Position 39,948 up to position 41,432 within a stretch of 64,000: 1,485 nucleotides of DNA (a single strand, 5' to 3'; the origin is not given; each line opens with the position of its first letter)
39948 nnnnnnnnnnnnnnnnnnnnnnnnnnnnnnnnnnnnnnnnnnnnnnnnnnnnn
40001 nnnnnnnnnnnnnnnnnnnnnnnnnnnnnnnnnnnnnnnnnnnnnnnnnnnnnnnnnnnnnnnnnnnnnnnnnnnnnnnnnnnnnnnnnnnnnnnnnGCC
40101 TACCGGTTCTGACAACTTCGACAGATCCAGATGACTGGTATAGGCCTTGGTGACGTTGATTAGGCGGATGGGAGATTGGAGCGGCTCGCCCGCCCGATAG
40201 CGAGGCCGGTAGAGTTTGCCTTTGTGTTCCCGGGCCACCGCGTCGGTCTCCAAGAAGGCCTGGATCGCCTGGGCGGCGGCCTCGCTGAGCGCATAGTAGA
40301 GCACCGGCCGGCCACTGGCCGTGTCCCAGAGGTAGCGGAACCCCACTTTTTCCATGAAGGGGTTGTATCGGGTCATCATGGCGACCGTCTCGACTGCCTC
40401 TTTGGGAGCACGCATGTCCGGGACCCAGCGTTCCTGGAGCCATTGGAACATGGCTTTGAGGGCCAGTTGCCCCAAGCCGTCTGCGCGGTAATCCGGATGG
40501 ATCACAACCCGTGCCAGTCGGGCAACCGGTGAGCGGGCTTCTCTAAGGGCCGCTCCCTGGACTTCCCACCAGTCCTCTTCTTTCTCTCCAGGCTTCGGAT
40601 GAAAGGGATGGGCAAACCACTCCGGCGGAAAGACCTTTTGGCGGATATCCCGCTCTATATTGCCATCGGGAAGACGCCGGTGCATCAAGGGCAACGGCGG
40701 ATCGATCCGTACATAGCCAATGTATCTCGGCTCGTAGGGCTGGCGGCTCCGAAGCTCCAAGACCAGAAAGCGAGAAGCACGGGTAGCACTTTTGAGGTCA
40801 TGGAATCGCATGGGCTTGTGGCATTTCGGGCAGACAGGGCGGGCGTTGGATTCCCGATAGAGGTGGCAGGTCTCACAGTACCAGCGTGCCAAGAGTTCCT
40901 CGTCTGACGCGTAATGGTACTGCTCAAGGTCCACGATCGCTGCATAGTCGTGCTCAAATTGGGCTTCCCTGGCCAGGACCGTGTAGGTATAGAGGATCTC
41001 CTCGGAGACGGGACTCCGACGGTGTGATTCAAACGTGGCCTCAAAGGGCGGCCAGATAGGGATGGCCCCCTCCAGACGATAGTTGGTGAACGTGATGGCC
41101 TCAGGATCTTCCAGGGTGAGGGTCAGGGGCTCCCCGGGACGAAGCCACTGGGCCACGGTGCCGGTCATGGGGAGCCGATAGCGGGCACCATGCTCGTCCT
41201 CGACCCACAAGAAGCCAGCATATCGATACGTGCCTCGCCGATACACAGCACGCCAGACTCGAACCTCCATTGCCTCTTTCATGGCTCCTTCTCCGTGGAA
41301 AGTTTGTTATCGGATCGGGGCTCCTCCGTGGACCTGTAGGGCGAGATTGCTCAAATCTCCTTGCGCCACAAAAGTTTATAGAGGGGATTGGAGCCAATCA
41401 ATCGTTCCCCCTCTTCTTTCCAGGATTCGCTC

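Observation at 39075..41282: A 735-aa fusion of Zn-ribbon, GNAT-like motif, ABC ATPase and ASCH domain, with no architecture I recognise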

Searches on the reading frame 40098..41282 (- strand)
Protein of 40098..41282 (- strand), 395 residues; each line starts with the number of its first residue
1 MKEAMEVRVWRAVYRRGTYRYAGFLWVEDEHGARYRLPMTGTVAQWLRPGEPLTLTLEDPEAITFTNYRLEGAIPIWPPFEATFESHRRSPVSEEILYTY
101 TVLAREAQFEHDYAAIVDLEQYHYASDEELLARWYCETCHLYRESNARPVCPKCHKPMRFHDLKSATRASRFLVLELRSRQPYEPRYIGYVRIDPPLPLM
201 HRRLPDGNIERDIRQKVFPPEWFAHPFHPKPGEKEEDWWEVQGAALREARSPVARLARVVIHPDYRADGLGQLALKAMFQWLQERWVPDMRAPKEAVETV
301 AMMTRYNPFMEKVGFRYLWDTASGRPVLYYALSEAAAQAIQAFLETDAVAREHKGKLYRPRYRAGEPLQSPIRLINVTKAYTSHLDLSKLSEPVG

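Call 36: predict_structure(alignment_id=A2)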
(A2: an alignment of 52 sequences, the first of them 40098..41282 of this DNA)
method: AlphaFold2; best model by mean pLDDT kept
length: 395 residues; sequences in the alignment: 52
mean_pLDDT: 91.5   pTM: 0.87
mean pLDDT of the five models: 91.5, 91.2, 90.2, 89.2, 88.7
residues with pLDDT >= 90: 304; 70-90: 70; 50-70: 21; < 50: 0
segments of 3 or more residues with pLDDT < 50: none
pLDDT, mean of each block of 10 residues (from residue 1): 90 96 97 97 96 95 94 96 94 90 97 95 70 96 95 98 93 96 93 95 96 95 92 75 92 96 90 97 94 96 85 96 96 98 98 91 77 79 66 65
secondary structure, 60 per line:
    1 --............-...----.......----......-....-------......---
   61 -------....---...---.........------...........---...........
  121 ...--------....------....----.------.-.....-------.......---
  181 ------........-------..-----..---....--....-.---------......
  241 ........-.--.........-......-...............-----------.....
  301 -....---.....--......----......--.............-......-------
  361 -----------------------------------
elements in order: E3-14 E23-29 E34-39 H41-44 E52-57 E68-71 E75-77 E81-89 E96-106 H110-123 E132-135 E142-145 E159-163 E171-177 E187-194 H214-217 H220-223 H235-248 E253-261 H263-268 H270-284 E296-300 H302-305 H309-313 E316-321 E326-331 H334-346 H348-353

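Call 55: fold_search(model_id=the predicted structure, library=pdb)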
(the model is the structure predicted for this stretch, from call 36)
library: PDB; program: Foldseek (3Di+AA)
matches with E <= 10: 826; with E <= 0.001: 27
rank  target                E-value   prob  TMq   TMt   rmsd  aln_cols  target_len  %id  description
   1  9b0e_A                1.2e-05  1.00  0.23  0.12  12.7       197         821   14  Cryo-EM Structure of E.coli produced recombinant N-acetyltransferase 10 (NAT10) in complex with cytidine-amide-CoA bis (released 2024-09-11)
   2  9aym_A                3.0e-05  1.00  0.25  0.13  11.3       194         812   15  Cryo-EM Structure of E.coli produced recombinant N-acetyltransferase 10 (NAT10) in complex with cytidine-acetone-CoA b (released 2024-09-11)
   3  9b0i_A                3.3e-05  1.00  0.22  0.12  10.8       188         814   13  Cryo-EM Structure of Sf9 produced recombinant N-acetyltransferase 10 (NAT10) in complex with cytidine-amide-CoA bisubs (released 2024-09-11)
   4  9j3c_B                5.1e-05  1.00  0.24  0.13  11.4       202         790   13  Cryo-EM structure of NAT10 with Co-enzyme A (released 2025-04-23)
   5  9j3c_A                5.1e-05  1.00  0.23  0.13  13.3       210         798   14  Cryo-EM structure of NAT10 with Co-enzyme A (released 2025-04-23)
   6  5jpq_j                7.1e-05  1.00  0.24  0.15   9.9       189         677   13  Cryo-EM structure of the 90S pre-ribosome (released 2016-07-27)
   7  2zpa_A                1.2e-04  1.00  0.26  0.16   9.4       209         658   14  Crystal Structure of tRNA(Met) Cytidine Acetyltransferase (released 2009-04-07)
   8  9g33_JB               1.4e-04  1.00  0.27  0.13   9.9       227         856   12  Stalled 90S - Utp23-Krr1-deltaC3 (released 2025-06-18)
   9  9n73_LX               1.5e-04  1.00  0.27  0.14  10.7       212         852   13  SSU processome maturation and disassembly, State G (released 2025-10-29)
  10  9isq_A                1.5e-04  1.00  0.27  0.14  14.1       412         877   10  Apo-state E.coli PatZ (released 2025-06-04)
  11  1tiq_B                1.9e-04  1.00  0.21  0.45   6.3       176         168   14  Crystal Structure of an Acetyltransferase (PaiA) in complex with CoA and DTT from Bacillus subtilis, Northeast Structu (released 2004-07-13)
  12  9n6x_LX               2.7e-04  1.00  0.25  0.12  11.7       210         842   14  SSU processome maturation and disassembly, State B (released 2025-11-05)
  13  5jpq_i                3.5e-04  1.00  0.25  0.16   7.3       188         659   13  Cryo-EM structure of the 90S pre-ribosome (released 2016-07-27)
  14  5c88_A                3.9e-04  1.00  0.21  0.50   6.8       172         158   11  Crystal structure of Ard1 N-terminal acetyltransferase from Sulfolobus solfataricus in monoclinic form (released 2016-01-13)
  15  1tiq_A                4.4e-04  1.00  0.21  0.44   6.3       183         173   13  Crystal Structure of an Acetyltransferase (PaiA) in complex with CoA and DTT from Bacillus subtilis, Northeast Structu (released 2004-07-13)
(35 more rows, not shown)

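Call 67: search_protein_representatives(protein=window:40098-41282:-)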
Query: 395 residues. Proteins with E-value up to 0.001 (for the whole library): 90; up to 1e-10: 31; up to 1e-30: 11. The best 90 are listed.
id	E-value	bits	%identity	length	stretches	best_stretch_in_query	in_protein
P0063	1.0e-130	452.7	57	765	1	6-394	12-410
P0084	3.9e-122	424.5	56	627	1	18-394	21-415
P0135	3.4e-102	358.8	50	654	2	8-230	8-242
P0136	3.0e-93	329.3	48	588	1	19-390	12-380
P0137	6.7e-87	308.4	51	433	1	6-326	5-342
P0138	7.3e-83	295.1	43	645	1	15-390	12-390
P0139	6.6e-75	268.9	49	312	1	15-312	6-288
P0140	1.6e-50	188.6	54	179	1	95-254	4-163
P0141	3.5e-50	187.5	53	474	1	17-216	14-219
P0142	1.7e-40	155.6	53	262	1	252-393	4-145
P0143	4.1e-31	124.7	60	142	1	126-220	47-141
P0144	2.9e-30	121.9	55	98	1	116-211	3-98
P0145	7.9e-29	117.2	46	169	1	5-155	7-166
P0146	9.5e-29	116.9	50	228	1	279-391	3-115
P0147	2.8e-28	115.3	31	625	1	75-392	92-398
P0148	1.3e-27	113.2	32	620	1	95-344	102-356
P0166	1.4e-08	50.5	46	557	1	254-324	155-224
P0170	6.1e-07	45.1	33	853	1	252-345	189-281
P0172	2.3e-06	43.2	49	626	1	253-324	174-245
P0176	5.7e-06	41.9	38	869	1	238-328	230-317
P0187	3.6e-05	39.3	40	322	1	245-351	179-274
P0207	2.5e-04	36.5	30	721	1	163-325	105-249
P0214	6.6e-04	35.1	32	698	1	169-322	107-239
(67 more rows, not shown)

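Call 68: search_protein_families(library=pfam, proteins=[P0147, P0148, P0166, P0170, P0172, P0176, P0187, P0207, P0214], max_evalue=0.001)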
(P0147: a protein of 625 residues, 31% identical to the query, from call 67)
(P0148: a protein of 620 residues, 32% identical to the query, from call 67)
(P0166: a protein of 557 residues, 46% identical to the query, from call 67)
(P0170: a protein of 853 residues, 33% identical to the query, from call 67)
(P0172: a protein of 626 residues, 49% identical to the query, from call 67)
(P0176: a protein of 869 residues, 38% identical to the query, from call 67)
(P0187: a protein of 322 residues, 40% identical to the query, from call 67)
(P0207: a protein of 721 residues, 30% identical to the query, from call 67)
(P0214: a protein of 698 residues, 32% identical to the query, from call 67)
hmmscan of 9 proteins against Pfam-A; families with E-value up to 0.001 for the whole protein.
P0147 (625 aa): 7 families
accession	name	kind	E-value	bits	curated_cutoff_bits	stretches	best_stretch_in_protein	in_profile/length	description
PF00005.33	ABC_tran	-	4.3e-13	50.5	25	1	423-556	3-134/137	ABC transporter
PF20703.3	nSTAND1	-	4.1e-05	23.8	27.1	1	427-579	29-146/379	Novel STAND NTPase 1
PF02463.25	SMC_N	-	4.1e-05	23.6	40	1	432-605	25-211/220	RecF/RecN/SMC N terminal domain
PF00583.31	Acetyltransf_1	-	8.3e-05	23.3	20.7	1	259-294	57-92/116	Acetyltransferase (GNAT) family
PF13508.13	Acetyltransf_7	-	0.00021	22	27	0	257-322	28-81/84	Acetyltransferase (GNAT) domain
PF13555.12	AAA_29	-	0.00023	21.3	27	1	415-451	6-42/61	P-loop containing region of AAA domain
PF13481.12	AAA_25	-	0.00037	20.6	27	1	428-562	30-157/195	AAA domain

P0148 (620 aa): 6 families
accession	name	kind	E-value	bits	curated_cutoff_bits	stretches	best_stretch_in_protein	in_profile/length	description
PF00005.33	ABC_tran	-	4e-15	57.1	25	1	423-559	2-137/137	ABC transporter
PF13304.12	AAA_21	-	1.1e-06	29.4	27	0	528-576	235-282/304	AAA domain, putative AbiEii toxin, Type IV TA system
PF02463.25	SMC_N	-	4.4e-06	26.7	40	1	434-580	26-190/220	RecF/RecN/SMC N terminal domain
PF13508.13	Acetyltransf_7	-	5e-06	27.2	27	1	261-325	28-83/84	Acetyltransferase (GNAT) domain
PF00583.31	Acetyltransf_1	-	2.7e-05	24.9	20.7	1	263-295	60-92/116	Acetyltransferase (GNAT) family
PF13191.12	AAA_16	-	0.00026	21.9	32.6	1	431-558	24-142/167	AAA ATPase domain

P0166 (557 aa): 3 families
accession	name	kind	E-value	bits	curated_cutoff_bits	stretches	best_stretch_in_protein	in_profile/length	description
PF00005.33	ABC_tran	-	4.6e-14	53.6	25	1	372-495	1-135/137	ABC transporter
PF00583.31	Acetyltransf_1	-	0.00013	22.6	20.7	1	149-186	55-91/116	Acetyltransferase (GNAT) family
PF13508.13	Acetyltransf_7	-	0.00059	20.6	27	0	154-184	29-57/84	Acetyltransferase (GNAT) domain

P0170 (853 aa): 9 families
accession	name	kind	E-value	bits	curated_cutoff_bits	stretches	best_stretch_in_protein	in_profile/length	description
PF00005.33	ABC_tran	-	2.8e-18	67.3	25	1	529-650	2-135/137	ABC transporter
PF14236.12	DruA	-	1.1e-07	31.8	27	1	100-313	43-262/297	Druantia protein DruA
PF00583.31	Acetyltransf_1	-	1.8e-07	31.9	20.7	1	137-250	31-115/116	Acetyltransferase (GNAT) family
PF13508.13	Acetyltransf_7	-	1.8e-05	25.5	27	1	191-250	30-81/84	Acetyltransferase (GNAT) domain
PF13555.12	AAA_29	-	0.00011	22.4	27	1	533-555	17-39/61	P-loop containing region of AAA domain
PF03193.22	RsgA_GTPase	-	0.00026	21.3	30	1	537-569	105-137/174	RsgA GTPase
PF01926.29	MMR_HSR1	-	0.00038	21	21.9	0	541-639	2-84/113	50S ribosome-binding GTPase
PF13401.12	AAA_22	-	0.00047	20.9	27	0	539-650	6-93/130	AAA domain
PF13476.12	AAA_23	-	0.00065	20.8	27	1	529-606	11-78/201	AAA domain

P0172 (626 aa): 6 families
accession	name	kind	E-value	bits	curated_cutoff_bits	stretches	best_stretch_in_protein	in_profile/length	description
PF00005.33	ABC_tran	-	5.7e-12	46.9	25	1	352-477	2-134/137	ABC transporter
PF13508.13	Acetyltransf_7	-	1e-05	26.2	27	1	174-236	29-83/84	Acetyltransferase (GNAT) domain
PF00583.31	Acetyltransf_1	-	1.3e-05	25.8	20.7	1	173-235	58-116/116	Acetyltransferase (GNAT) family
PF13555.12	AAA_29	-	1.6e-05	25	27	1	355-389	16-50/61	P-loop containing region of AAA domain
PF13191.12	AAA_16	-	0.00045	21.2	32.6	0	361-388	22-51/167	AAA ATPase domain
PF13673.13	Acetyltransf_10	-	0.00066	20.1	23.6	0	172-241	49-113/128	Acetyltransferase (GNAT) domain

P0176 (869 aa): 4 families
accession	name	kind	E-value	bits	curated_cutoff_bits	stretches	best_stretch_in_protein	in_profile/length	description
PF00005.33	ABC_tran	-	2.7e-11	44.7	25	1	574-695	2-135/137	ABC transporter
PF00583.31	Acetyltransf_1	-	2.6e-06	28.1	20.7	1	240-277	56-92/116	Acetyltransferase (GNAT) family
PF13508.13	Acetyltransf_7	-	9.2e-05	23.2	27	1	243-277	29-58/84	Acetyltransferase (GNAT) domain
PF14542.12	Acetyltransf_CG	-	0.00071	20.1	30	0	241-275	22-56/80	GCN5-related N-acetyl-transferase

P0187 (322 aa): 2 families
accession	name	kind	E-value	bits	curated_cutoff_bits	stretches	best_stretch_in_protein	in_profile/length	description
PF00583.31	Acetyltransf_1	-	0.00011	22.9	20.7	1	125-217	14-89/116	Acetyltransferase (GNAT) family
PF13673.13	Acetyltransf_10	-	0.00034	21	23.6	0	186-244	50-112/128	Acetyltransferase (GNAT) domain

P0207 (721 aa): 7 families
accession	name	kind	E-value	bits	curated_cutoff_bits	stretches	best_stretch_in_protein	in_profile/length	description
PF00005.33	ABC_tran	-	7.1e-14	53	25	1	412-537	2-135/137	ABC transporter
PF00583.31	Acetyltransf_1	-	3e-07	31.1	20.7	1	178-238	59-115/116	Acetyltransferase (GNAT) family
PF13191.12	AAA_16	-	4.9e-05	24.3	32.6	1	419-493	20-85/167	AAA ATPase domain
PF13508.13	Acetyltransf_7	-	5.6e-05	23.9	27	1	171-208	28-57/84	Acetyltransferase (GNAT) domain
PF13555.12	AAA_29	-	0.0003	20.9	27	1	416-439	17-40/61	P-loop containing region of AAA domain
PF06745.19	ATPase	-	0.00075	19.4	26.6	0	418-446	16-44/231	KaiC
PF13401.12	AAA_22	-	0.00086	20.1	27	0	420-444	4-28/130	AAA domain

P0214 (698 aa): 6 families
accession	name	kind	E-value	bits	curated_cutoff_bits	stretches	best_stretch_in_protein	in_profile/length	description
PF00005.33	ABC_tran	-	1e-13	52.5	25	1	405-527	2-134/137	ABC transporter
PF13191.12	AAA_16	-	2.3e-06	28.6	32.6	1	413-528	24-104/167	AAA ATPase domain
PF13476.12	AAA_23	-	5e-05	24.5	27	1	415-447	20-52/201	AAA domain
PF13304.12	AAA_21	-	8.5e-05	23.2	27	0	417-437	2-22/304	AAA domain, putative AbiEii toxin, Type IV TA system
PF00583.31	Acetyltransf_1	-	9.2e-05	23.1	20.7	1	172-203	60-91/116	Acetyltransferase (GNAT) family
PF13508.13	Acetyltransf_7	-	0.00082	20.1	27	0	172-201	30-57/84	Acetyltransferase (GNAT) domain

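Call 74: find_encoding_contigs(protein=P0170, flank=6000, max_places=3)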
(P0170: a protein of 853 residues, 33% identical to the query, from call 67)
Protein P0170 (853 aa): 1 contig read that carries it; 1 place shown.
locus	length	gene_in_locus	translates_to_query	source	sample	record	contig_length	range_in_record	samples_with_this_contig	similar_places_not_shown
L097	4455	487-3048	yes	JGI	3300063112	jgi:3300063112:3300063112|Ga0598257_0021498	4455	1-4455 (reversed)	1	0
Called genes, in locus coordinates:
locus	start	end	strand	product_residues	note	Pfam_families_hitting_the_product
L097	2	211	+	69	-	?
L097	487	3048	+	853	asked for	PF14236:DruA (weak), PF00583:Acetyltransf_1 (weak), PF13508:Acetyltransf_7 (faint), PF00005:ABC_tran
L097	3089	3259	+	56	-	-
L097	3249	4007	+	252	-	-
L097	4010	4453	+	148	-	?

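Call 75: find_encoding_contigs(protein=P0148, flank=6000, max_places=3)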
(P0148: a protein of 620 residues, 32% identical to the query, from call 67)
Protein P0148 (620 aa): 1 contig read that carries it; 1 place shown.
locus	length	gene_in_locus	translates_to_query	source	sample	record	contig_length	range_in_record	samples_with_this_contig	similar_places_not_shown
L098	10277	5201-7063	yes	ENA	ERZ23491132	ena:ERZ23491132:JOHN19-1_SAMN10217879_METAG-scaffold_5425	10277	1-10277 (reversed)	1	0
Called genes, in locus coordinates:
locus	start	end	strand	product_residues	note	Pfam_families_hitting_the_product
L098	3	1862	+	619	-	?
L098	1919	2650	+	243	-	-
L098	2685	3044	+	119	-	-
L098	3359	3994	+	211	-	PF01930:Cas_Cas4, PF12705:PDDEXK_1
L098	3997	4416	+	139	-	PF04266:ASCH (weak)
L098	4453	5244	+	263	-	PF02195:ParB_N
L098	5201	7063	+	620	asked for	PF13508:Acetyltransf_7 (weak), PF00005:ABC_tran, PF02463:SMC_N (faint), PF13304:AAA_21 (faint)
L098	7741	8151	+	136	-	-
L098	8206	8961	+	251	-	-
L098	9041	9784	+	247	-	-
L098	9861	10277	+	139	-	?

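Call 77: find_related_loci(query=P0148, collection=viral_contigs, flank=8000)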
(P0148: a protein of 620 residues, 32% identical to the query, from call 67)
Query P0148 (620 aa) in viral_contigs; peptide patterns used: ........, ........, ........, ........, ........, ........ (x = any residue, [..] = any of these).
3 stretches matched a pattern, but none encodes a relative of the query by tblastn (E <= 1e-3).

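Call 80: search_protein_families(library=pfam, proteins=[L098:3997-4416:+, L098:4453-5244:+, L098:3-1862:+], max_evalue=0.01)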
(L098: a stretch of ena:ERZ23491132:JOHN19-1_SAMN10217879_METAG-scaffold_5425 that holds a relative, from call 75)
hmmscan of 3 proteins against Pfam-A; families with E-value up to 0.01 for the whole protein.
L098:3997-4416:+ (139 aa): 1 family
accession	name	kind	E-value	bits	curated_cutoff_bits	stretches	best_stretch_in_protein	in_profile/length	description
PF04266.20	ASCH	-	7.7e-06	27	21.2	1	7-84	1-86/103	ASCH domain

L098:4453-5244:+ (263 aa): 1 family
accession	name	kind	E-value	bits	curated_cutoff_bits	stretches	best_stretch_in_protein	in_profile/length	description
PF02195.25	ParB_N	-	4.4e-11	43.1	26.3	1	7-81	3-77/95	ParB N-terminal domain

L098:3-1862:+ (619 aa): 1 family
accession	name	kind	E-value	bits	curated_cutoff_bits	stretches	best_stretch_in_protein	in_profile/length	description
PF00136.26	DNA_pol_B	-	4.9e-44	151.3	23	2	329-613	119-452/453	DNA polymerase family B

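Call 81: search_protein_families(library=phrogs, proteins=[L098:5201-7063:+], max_evalue=0.001)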
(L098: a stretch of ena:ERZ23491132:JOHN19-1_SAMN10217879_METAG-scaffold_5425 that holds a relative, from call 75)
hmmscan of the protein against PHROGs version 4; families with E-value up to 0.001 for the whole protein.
L098:5201-7063:+ (620 aa): 3 families
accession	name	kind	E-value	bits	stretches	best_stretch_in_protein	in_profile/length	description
phrog_293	-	moron, auxiliary metabolic gene and host takeover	1.4e-27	97.2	1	415-600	149-338/1058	ABC transporter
phrog_11143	-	unknown function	1e-21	78.3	1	433-603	44-184/357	-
phrog_2392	-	moron, auxiliary metabolic gene and host takeover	3.3e-12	46.5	2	415-452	492-527/726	ABC transporter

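Call 105: search_dna_similar(query=window:40098-41282:-, collection=phages, mode=protein, max_rows=10)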
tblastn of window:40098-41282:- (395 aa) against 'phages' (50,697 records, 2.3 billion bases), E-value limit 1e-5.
No match.
